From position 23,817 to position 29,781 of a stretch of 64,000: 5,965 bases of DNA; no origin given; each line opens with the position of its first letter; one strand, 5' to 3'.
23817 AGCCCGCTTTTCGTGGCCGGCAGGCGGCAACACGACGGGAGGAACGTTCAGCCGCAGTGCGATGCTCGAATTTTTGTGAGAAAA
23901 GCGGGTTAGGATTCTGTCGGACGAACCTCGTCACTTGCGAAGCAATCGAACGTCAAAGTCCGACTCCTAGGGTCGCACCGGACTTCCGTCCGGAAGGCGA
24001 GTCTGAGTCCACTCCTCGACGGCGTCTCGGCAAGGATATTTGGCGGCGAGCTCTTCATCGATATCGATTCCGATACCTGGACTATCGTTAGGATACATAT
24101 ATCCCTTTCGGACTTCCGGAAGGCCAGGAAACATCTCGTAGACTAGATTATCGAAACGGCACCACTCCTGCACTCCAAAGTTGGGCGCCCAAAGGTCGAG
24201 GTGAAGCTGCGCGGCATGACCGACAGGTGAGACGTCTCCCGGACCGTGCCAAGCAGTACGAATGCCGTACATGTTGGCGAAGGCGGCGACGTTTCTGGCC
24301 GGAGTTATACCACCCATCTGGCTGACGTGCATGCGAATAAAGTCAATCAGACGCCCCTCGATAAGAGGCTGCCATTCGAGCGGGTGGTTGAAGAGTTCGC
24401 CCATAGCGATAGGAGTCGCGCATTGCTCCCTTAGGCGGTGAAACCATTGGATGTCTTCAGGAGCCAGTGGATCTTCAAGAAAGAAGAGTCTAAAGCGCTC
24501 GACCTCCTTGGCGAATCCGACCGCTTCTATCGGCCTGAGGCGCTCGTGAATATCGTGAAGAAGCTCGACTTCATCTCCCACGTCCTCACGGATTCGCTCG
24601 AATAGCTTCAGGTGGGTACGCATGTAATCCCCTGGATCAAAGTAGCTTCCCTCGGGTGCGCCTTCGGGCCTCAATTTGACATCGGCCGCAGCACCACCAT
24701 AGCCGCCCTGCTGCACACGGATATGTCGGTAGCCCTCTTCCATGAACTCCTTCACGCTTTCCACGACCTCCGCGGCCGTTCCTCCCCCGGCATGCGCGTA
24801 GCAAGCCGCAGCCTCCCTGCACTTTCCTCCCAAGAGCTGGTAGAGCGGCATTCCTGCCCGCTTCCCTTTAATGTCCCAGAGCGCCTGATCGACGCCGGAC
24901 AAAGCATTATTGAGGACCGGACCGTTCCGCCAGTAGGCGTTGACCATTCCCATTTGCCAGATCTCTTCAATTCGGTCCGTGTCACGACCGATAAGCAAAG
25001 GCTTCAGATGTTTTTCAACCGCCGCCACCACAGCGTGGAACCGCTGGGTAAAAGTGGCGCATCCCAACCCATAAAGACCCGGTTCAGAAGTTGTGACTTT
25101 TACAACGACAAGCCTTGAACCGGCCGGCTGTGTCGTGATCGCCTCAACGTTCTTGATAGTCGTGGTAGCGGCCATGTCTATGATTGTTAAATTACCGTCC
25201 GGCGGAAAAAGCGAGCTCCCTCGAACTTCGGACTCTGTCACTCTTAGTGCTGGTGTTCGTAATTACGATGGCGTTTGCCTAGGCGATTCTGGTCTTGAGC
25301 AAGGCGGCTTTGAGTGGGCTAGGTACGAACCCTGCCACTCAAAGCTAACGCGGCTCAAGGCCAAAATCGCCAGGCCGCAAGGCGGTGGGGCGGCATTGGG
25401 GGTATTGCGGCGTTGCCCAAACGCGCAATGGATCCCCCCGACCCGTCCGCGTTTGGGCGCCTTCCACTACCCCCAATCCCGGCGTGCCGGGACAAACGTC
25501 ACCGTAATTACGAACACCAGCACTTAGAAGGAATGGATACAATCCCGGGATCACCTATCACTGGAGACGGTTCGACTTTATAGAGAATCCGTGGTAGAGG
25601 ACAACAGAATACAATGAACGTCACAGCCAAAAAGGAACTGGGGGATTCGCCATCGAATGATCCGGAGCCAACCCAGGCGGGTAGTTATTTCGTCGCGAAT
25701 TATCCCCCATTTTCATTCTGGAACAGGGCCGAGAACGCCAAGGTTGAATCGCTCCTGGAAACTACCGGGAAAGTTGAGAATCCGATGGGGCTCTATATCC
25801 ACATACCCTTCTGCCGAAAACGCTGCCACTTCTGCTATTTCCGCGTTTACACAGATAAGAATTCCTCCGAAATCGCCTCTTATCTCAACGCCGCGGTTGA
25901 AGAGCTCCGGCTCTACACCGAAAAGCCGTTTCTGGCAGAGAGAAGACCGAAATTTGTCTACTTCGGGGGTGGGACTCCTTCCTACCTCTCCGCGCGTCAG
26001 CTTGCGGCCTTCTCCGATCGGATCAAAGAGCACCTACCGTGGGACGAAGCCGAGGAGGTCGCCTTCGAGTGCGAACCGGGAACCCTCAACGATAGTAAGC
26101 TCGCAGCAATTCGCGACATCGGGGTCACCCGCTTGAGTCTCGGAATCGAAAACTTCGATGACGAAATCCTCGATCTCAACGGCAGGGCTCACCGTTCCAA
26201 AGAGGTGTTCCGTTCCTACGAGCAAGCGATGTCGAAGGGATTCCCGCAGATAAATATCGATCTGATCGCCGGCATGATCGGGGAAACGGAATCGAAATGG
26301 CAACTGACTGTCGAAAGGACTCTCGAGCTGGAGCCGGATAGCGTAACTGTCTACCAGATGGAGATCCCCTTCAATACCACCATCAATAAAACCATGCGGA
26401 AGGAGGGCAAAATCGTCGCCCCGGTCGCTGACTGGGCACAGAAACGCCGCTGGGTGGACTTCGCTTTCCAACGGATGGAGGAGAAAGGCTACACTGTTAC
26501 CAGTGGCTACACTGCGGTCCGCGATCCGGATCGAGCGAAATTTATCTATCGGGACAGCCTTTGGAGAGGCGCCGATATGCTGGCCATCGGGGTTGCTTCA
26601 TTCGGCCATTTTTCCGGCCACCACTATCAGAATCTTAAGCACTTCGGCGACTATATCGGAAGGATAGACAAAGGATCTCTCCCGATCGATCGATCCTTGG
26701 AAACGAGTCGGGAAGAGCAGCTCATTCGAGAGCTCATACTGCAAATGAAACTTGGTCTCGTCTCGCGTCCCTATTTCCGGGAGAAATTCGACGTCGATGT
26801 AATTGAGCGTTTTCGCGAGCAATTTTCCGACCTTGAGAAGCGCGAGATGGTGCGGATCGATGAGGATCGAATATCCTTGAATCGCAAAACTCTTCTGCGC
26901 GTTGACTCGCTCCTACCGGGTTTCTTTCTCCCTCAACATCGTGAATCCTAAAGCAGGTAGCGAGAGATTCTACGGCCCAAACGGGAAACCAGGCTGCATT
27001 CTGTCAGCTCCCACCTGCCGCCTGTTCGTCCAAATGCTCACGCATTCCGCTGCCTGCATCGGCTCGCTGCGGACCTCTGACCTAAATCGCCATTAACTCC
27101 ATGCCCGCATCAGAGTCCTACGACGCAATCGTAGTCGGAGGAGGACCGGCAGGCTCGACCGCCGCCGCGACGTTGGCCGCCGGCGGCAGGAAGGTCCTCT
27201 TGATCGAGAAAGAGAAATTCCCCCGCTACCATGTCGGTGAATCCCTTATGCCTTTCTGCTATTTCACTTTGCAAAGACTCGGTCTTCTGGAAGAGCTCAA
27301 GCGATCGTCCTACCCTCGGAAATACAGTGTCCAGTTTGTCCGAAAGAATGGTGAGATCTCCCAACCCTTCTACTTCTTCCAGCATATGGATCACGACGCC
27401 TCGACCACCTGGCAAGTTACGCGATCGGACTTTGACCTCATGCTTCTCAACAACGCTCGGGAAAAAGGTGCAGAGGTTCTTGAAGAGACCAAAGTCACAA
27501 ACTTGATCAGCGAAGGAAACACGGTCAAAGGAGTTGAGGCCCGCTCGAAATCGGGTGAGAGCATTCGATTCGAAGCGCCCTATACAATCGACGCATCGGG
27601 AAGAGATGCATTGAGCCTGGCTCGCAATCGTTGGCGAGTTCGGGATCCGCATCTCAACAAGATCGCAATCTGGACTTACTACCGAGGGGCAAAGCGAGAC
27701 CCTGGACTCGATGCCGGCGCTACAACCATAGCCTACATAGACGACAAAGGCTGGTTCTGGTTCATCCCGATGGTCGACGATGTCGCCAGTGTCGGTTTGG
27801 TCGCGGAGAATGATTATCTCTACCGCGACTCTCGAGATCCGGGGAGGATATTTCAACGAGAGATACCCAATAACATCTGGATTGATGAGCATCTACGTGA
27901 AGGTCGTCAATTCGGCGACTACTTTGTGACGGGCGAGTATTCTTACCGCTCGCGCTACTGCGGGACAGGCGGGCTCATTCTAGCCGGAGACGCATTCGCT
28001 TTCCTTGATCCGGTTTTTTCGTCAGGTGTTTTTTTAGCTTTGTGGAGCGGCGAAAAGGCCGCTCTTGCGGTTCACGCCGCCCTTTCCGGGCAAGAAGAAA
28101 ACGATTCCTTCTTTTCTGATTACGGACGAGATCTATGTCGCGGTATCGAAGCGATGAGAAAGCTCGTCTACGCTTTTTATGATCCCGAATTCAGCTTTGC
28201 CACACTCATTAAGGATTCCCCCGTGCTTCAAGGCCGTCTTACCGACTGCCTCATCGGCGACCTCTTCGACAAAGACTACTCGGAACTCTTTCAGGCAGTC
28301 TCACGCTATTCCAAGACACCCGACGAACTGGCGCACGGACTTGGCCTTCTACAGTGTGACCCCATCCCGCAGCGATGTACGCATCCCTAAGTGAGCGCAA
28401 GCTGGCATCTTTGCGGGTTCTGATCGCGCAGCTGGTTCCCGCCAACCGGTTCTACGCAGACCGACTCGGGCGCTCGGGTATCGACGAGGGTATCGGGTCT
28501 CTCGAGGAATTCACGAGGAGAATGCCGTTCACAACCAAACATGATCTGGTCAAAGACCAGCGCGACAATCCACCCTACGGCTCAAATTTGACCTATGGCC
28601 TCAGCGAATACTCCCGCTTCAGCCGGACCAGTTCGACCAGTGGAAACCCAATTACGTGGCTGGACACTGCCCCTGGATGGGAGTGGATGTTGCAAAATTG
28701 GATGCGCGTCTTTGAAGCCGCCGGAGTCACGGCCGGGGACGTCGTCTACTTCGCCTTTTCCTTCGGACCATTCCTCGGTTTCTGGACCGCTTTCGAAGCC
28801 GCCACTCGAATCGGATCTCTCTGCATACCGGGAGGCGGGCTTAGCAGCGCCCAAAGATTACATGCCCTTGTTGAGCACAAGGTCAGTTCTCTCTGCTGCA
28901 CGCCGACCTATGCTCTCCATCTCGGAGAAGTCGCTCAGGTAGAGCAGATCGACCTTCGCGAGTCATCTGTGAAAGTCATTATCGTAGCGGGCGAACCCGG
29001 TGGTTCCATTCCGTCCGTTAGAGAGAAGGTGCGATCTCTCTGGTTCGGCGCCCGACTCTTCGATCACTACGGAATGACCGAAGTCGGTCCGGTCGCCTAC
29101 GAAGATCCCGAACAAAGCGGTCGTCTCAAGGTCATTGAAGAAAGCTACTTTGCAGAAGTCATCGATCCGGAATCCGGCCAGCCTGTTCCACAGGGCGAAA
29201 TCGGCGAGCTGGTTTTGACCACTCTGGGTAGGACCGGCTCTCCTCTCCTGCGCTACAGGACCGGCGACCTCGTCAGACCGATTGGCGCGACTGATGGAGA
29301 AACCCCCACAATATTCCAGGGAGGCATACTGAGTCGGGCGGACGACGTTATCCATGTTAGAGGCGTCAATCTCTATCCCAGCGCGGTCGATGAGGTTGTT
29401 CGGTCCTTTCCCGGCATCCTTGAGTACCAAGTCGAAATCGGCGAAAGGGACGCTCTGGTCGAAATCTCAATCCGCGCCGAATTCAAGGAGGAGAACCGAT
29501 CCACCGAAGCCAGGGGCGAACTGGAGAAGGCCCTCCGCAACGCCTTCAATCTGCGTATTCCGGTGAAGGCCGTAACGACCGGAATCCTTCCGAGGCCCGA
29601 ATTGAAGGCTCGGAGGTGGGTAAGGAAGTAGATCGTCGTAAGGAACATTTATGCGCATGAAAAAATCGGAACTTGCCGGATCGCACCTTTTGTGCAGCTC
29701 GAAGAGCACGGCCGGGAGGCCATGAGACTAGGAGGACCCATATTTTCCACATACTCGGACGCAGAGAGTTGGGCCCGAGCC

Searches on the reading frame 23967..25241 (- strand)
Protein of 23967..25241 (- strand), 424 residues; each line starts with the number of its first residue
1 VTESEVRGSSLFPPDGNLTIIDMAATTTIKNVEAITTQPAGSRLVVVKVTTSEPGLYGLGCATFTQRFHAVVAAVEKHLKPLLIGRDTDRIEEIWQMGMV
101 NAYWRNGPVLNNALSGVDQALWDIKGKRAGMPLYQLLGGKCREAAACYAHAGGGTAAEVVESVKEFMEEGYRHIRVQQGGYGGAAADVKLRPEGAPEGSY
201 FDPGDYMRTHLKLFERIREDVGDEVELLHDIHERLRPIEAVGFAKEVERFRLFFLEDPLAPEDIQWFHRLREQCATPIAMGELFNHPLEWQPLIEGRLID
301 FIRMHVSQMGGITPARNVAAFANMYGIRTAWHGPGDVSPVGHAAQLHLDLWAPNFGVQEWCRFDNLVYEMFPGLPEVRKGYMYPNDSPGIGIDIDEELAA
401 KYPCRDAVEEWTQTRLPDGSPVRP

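Call 61: search_protein_families(library=pfam, proteins=[window:23967-25241:-], max_evalue=0.0001)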
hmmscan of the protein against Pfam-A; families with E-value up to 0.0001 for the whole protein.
window:23967-25241:- (424 aa): 2 families
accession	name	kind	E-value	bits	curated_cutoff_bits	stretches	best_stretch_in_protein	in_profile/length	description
PF13378.12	MR_MLE_C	-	3.5e-46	158.1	29.4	1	158-397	1-218/219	Enolase C-terminal domain-like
PF02746.21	MR_MLE_N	-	3.1e-21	76.2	22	1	35-138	20-117/117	Mandelate racemase / muconate lactonizing enzyme, N-terminal domain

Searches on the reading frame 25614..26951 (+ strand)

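Call 61: search_protein_families(library=pfam, proteins=[window:25614-26951:+], max_evalue=0.0001)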
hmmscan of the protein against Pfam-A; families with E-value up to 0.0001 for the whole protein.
window:25614-26951:+ (445 aa): 1 family
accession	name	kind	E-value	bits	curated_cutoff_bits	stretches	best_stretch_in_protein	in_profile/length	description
PF04055.27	Radical_SAM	-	1.2e-23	84.6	29.5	1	61-234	1-164/166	Radical SAM superfamily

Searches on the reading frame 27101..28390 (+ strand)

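Call 61: search_protein_families(library=pfam, proteins=[window:27101-28390:+], max_evalue=0.0001)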
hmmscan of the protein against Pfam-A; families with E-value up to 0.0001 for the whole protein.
window:27101-28390:+ (429 aa): 9 families
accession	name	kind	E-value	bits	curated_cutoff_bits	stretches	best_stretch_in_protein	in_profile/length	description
PF04820.20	Trp_halogenase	-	2.8e-27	96.2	21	2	99-361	148-387/458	Tryptophan halogenase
PF01494.25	FAD_binding_3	-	1.6e-16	60.9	22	1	7-331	2-325/349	FAD binding domain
PF12831.13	FAD_oxidored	-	1.5e-15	57.8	27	1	8-168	1-146/416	FAD dependent oxidoreductase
PF00890.30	FAD_binding_2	-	1.9e-12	47.6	20.4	1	8-40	1-33/414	FAD binding domain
PF01266.30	DAO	-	6.1e-11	42.9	27.9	1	8-41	1-34/353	FAD dependent oxidoreductase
PF07992.20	Pyr_redox_2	-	5.4e-07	29.8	26.1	1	7-39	1-33/291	Pyridine nucleotide-disulphide oxidoreductase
PF03486.20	HI0933_like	-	2.5e-06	27.5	50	1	8-39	2-33/244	HI0933-like protein Rossmann domain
PF13450.12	NAD_binding_8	-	4.7e-06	27.2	21.9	1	11-39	1-29/68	NAD(P)-binding Rossmann-like domain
PF01134.28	GIDA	-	8.7e-05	22.2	22.1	0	8-37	1-30/391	Glucose inhibited division protein A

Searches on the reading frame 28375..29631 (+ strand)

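Call 61: search_protein_families(library=pfam, proteins=[window:28375-29631:+], max_evalue=0.0001)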
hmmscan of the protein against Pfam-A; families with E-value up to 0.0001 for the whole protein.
window:28375-29631:+ (418 aa): 2 families
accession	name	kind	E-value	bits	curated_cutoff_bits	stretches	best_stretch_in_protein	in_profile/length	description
PF00501.34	AMP-binding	-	9.8e-15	54.7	29.9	1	114-281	198-374/384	AMP-binding enzyme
PF14535.12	AMP-binding_C_2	-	5.9e-12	46.1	25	1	330-415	1-92/96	AMP-binding enzyme C-terminal domain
